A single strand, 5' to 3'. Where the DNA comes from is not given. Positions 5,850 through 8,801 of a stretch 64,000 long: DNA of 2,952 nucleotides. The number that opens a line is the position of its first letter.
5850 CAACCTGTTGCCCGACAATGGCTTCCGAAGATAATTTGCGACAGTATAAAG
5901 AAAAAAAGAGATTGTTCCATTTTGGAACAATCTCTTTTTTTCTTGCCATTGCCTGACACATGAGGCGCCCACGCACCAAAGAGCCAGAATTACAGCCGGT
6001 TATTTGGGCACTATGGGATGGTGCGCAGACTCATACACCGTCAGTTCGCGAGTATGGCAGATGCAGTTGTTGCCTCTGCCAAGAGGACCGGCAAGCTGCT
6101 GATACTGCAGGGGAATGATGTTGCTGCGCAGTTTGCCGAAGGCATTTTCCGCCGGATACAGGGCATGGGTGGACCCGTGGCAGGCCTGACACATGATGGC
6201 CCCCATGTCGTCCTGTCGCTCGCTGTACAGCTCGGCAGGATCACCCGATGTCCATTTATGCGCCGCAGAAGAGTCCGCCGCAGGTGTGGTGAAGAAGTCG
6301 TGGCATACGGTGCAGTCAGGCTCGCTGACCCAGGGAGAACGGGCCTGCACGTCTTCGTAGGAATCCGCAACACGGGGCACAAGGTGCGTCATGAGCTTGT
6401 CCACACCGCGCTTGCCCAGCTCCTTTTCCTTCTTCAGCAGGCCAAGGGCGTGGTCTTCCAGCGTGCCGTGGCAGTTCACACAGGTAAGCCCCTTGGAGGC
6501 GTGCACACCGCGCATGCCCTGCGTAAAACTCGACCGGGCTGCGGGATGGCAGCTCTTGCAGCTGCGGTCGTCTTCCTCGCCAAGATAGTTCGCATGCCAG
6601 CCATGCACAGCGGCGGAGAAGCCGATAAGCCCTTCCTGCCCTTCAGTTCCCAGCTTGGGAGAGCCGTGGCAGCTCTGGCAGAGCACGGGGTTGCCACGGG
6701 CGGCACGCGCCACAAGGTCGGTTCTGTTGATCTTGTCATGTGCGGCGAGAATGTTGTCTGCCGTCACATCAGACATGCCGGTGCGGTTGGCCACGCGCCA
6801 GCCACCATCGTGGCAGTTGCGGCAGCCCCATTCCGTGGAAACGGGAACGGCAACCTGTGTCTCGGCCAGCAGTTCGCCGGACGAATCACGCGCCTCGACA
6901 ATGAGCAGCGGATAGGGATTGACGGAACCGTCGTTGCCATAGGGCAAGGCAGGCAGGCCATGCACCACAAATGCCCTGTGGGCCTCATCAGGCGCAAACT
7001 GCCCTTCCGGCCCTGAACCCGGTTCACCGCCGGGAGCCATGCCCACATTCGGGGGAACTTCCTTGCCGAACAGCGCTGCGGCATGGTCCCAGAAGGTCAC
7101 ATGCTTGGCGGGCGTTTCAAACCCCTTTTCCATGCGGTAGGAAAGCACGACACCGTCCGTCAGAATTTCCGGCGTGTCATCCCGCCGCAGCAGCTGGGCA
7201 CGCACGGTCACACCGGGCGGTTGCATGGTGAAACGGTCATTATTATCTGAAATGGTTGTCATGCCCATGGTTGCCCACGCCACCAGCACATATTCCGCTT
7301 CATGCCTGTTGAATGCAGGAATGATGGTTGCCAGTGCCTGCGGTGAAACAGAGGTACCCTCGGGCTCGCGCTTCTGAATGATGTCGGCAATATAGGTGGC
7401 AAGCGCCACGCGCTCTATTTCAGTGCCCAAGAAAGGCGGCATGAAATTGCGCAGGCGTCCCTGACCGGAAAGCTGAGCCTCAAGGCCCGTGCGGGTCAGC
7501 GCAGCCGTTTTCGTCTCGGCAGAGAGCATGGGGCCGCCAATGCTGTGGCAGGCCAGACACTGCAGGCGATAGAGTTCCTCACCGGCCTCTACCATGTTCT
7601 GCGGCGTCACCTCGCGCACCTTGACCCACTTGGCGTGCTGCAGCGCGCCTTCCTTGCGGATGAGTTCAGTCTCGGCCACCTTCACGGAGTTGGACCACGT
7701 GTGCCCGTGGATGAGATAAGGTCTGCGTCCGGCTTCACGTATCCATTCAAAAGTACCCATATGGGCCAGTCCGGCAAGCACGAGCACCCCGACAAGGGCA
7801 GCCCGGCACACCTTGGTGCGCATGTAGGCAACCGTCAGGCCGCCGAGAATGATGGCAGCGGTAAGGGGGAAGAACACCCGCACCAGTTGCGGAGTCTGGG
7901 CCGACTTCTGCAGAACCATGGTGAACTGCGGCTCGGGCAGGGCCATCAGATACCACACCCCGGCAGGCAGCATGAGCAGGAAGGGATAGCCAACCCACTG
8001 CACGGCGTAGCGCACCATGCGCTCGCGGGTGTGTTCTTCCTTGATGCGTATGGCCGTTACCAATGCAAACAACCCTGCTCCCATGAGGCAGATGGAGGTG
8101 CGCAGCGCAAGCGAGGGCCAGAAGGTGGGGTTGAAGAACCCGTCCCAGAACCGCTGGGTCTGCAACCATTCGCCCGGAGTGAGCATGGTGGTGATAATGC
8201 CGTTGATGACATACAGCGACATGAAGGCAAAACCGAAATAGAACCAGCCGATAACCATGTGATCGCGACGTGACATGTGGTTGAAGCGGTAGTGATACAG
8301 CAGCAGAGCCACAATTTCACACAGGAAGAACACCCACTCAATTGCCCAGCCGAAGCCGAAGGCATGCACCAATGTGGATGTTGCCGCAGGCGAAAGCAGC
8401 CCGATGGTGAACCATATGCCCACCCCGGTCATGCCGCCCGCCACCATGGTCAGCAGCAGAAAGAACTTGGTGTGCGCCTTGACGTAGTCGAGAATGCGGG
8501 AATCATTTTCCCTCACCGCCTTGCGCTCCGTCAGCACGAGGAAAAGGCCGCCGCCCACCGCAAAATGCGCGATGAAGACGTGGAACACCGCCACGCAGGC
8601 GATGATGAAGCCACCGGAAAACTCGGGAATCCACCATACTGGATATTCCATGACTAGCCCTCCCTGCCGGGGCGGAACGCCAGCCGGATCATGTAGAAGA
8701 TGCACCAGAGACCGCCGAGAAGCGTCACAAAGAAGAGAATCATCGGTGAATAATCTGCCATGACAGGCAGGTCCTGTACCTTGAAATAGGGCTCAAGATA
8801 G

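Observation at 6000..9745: Two-gene module: CydA-like membrane protein plus a CydA-like/multihaem cytochrome c fusion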

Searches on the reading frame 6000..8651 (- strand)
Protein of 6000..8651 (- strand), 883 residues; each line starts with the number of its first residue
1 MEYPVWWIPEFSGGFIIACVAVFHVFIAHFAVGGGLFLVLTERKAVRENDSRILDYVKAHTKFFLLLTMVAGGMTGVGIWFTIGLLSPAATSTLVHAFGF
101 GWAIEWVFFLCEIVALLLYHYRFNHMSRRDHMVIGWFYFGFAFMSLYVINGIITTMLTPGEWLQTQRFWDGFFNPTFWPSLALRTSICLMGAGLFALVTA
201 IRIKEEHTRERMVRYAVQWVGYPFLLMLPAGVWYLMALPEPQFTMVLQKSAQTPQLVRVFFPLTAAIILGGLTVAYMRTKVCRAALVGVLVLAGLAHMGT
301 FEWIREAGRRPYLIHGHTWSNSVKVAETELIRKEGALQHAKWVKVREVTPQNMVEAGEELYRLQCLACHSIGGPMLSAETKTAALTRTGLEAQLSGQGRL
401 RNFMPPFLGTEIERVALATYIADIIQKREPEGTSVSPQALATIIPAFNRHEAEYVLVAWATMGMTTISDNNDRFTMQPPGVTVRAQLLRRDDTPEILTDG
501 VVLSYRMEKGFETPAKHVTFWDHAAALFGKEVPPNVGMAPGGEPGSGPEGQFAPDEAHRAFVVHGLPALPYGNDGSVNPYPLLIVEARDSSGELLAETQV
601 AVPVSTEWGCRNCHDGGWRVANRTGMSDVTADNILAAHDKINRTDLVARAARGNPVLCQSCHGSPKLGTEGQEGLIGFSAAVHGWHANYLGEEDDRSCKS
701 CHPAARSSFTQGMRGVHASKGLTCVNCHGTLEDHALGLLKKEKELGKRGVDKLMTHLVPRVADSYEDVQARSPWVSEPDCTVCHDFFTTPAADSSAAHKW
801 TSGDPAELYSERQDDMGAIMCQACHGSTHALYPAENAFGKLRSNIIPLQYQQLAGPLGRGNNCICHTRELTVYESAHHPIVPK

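Call 3: search_protein_families(library=pfam, proteins=[window:6000-8651:-], max_evalue=1)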
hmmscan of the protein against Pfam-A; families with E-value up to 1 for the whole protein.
window:6000-8651:- (883 aa): 10 families
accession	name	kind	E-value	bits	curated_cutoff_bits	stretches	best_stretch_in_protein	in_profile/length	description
PF22113.1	Mtrc-MtrF_II-IV_dom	-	5.3e-11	42.8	30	2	695-874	6-171/176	Outer membrane cytochrome MtrC/MtrF-like, domains II/IV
PF01654.22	Cyt_bd_oxida_I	-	1.1e-10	41.1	26.2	1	17-217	6-216/418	Cytochrome bd terminal oxidase subunit I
PF14522.11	Cytochrome_C7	-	8.5e-10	38.8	24.8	3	606-702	12-66/67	Cytochrome c7 and related cytochrome c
PF14537.11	Cytochrom_c3_2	-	1e-06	29.5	25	2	607-703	6-65/79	Cytochrome c3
PF13442.11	Cytochrome_CBB3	-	4.7e-05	24.1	27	1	354-421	3-68/68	Cytochrome C oxidase, cbb3-type, subunit III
PF22678.1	Cytochrom_c_NrfB-like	-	0.0011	19.8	27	1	658-729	1-66/89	Cytochrome c-type protein NrfB-like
PF23733.2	GRXCR1-2_C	-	0.0025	18.2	26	1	656-701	10-35/47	GRXCR1/2, C-terminal domain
PF09699.15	Paired_CXXCH_1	-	0.0029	17.7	20.6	1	696-730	7-38/41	Doubled CXXCH motif (Paired_CXXCH_1)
PF02085.21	Cytochrom_CIII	-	0.003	18.3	22.9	0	686-732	37-86/101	Class III cytochrome C family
PF05495.17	zf-CHY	-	0.015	16.1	31.3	0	608-662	19-62/68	CHY zinc finger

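Call 4: search_protein_families(library=ncbifam, proteins=[window:6000-8651:-], max_evalue=1)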
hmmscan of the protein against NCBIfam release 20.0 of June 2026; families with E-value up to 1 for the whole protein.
window:6000-8651:- (883 aa): 14 families
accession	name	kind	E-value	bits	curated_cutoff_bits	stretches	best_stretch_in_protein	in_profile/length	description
TIGR03508.1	decahem_SO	subfamily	5.3e-06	26.1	192.2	1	654-736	33-109/258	DmsE family decaheme c-type cytochrome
NF008659.0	PRK11659.1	equivalog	6.6e-05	22.7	184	1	648-729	68-143/188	cytochrome c nitrite reductase pentaheme subunit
NF033196.2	c_type_nonphoto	exception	0.00013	22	70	1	707-785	13-92/98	c-type cytochrome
NF041028.1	decahem_GSU2203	exception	0.00026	20.3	325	1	638-745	55-150/317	GSU2203 family decaheme c-type cytochrome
TIGR03146.1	cyt_nit_nrfB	equivalog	0.0009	19.6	166.6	1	648-732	33-120/145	cytochrome c nitrite reductase pentaheme subunit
TIGR03153.1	cytochr_NrfH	equivalog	0.00099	19.2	134.2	1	692-825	25-133/138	cytochrome c nitrite reductase small subunit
NF050122.1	bc1_QcrC_actin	exception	0.01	15.2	200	1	349-371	36-58/253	cytochrome bc1 complex diheme cytochrome c subunit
TIGR01905.1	paired_CXXCH_1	subfamily_domain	0.035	14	25.2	1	696-731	7-39/41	doubled CXXCH domain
NF045713.1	CxxCH_16_HmcA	equivalog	0.056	12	400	1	684-731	477-524/541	sulfate respiration complex hexadecaheme cytochrome HmcA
NF040967.1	cytc_ExtN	equivalog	0.11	11.3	200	1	773-869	17-113/415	selenite/tellurite reduction operon c-type cytochrome ExtN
NF040968.1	FeS_ExtO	equivalog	0.13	11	200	1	773-869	17-113/416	selenite/tellurite reduction operon b-type cytochrome iron-sulfur cluster-binding subunit ExtO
NF040606.1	CytoC_perox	subfamily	0.14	11.3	150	1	318-371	260-315/524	di-heme-cytochrome C peroxidase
NF045930.1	Cytc6PetJCyano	equivalog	0.15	12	135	0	354-382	28-55/110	cytochrome c6 PetJ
TIGR03507.1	decahem_SO1788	subfamily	0.57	8.5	209.3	0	653-828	508-663/672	OmcA/MtrC family decaheme c-type cytochrome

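Call 9: search_solved_structures(query=window:6003-8651:-, max_evalue=1, show_alignments=2)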
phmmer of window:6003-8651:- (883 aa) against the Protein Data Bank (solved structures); distinct sequences matched with E-value up to 1: 10.
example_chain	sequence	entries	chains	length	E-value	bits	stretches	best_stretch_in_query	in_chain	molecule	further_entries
2zon_G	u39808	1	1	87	0.0015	19.8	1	350-423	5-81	cytochrome c551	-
9r2g_A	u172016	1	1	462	0.11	13.7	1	23-140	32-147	Cytochrome bd menaquinol oxidase subunit I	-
2ozy_A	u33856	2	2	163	0.21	12.7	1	654-730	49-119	Cytochrome c-type protein nrfB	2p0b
6btm_A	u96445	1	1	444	0.26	12.4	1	682-734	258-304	Alternative Complex III subunit A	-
5doq_A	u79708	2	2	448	0.57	11.3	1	20-134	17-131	Bd-type quinol oxidase subunit I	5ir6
8bdz_A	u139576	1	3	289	0.58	11.3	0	587-613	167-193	Core protein,Matrix protein 2,External core antigen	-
8ber_A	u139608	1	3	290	0.59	11.3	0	587-613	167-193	Core protein,Matrix protein 2,External core antigen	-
7q21_C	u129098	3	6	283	0.64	11.2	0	354-411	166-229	Cytochrome bc1 complex cytochrome c subunit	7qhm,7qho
7y7a_G7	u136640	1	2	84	0.81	10.8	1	354-410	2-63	Cytochrome c6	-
2v08_A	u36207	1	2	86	0.86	10.7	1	356-427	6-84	CYTOCHROME C6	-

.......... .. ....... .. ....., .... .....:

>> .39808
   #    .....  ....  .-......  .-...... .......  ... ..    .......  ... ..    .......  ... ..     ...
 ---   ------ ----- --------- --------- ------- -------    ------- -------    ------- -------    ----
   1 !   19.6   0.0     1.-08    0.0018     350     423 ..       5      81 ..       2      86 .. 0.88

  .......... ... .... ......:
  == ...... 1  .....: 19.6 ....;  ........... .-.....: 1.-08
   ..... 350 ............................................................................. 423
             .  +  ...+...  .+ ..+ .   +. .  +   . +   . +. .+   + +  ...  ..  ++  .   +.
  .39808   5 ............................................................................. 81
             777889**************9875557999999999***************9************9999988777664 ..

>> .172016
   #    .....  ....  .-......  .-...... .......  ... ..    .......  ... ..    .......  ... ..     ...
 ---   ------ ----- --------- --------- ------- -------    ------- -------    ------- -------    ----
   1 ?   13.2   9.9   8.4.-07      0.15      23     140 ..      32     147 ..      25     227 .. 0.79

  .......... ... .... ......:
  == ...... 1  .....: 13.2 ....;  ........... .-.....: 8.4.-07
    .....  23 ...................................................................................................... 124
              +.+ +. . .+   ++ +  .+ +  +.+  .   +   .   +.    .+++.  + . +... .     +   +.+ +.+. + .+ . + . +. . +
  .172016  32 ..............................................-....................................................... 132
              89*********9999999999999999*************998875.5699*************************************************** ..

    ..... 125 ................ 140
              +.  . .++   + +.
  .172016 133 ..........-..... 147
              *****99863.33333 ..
